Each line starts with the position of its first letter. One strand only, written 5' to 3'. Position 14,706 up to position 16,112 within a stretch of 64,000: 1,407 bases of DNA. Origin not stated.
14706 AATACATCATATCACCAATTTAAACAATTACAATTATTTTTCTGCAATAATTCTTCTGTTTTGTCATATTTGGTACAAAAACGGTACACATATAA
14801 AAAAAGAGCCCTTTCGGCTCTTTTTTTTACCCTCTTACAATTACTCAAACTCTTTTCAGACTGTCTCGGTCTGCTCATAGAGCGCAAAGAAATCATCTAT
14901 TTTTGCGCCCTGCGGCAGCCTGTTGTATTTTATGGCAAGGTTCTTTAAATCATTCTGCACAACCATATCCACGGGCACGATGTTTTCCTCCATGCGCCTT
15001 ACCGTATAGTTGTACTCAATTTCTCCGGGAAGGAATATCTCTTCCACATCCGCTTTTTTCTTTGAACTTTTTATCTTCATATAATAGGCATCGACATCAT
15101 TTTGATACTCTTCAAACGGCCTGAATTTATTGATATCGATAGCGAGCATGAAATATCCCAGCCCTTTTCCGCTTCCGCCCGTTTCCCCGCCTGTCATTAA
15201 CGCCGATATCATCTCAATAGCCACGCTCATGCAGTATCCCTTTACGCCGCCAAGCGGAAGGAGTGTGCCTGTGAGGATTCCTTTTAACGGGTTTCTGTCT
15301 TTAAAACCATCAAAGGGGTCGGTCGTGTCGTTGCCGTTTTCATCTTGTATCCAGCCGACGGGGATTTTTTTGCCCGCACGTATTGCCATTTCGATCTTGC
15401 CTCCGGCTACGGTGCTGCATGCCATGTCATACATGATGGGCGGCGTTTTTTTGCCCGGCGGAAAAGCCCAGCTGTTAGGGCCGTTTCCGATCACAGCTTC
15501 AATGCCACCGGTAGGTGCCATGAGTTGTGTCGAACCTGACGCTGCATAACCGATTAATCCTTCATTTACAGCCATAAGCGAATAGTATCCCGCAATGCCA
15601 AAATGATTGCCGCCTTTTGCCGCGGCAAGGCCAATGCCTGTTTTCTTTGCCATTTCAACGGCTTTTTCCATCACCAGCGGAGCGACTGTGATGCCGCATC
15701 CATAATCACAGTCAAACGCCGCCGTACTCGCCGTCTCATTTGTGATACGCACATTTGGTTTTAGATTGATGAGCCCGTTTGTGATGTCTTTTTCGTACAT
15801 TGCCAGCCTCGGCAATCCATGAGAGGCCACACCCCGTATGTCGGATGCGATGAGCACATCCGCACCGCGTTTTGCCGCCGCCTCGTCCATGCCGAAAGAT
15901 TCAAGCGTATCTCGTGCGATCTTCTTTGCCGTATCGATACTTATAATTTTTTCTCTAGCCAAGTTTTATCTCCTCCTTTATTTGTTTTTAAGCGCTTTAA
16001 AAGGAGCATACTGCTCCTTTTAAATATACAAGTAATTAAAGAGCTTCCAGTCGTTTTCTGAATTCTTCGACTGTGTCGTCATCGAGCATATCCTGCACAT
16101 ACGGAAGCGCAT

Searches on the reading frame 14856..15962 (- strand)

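Call 10: search_protein_families(library=ncbifam, proteins=[window:14856-15962:-])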
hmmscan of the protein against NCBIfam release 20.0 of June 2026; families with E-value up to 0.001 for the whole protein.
window:14856-15962:- (368 aa): 5 families
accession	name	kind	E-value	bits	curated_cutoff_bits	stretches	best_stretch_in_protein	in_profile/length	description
NF040650.1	sulfolac_dhydr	equivalog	5.5e-65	219.8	500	1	7-344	3-331/339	L-sulfolactate dehydrogenase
NF007504.0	PRK10098.1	equivalog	2.1e-44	151.7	336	1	4-343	4-341/360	malate/lactate/ureidoglycolate dehydrogenase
NF011599.0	PRK15025.1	equivalog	2.6e-44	151.8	356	1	7-334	3-327/349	ureidoglycolate dehydrogenase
TIGR03175.1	AllD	equivalog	9.2e-43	146.7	496.2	1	7-336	3-329/349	ureidoglycolate dehydrogenase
NF009750.0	PRK13260.1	equivalog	2.7e-39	135.2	316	1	8-341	4-331/332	3-dehydro-L-gulonate 2-dehydrogenase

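Call 11: search_protein_families(library=pfam, proteins=[window:14856-15962:-])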
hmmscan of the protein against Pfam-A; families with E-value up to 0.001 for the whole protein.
window:14856-15962:- (368 aa): 1 family
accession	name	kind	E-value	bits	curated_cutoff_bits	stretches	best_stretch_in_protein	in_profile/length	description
PF02615.19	Ldh_2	-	5.9e-96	321.9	38.8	1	7-339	1-332/333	Malate/L-lactate dehydrogenase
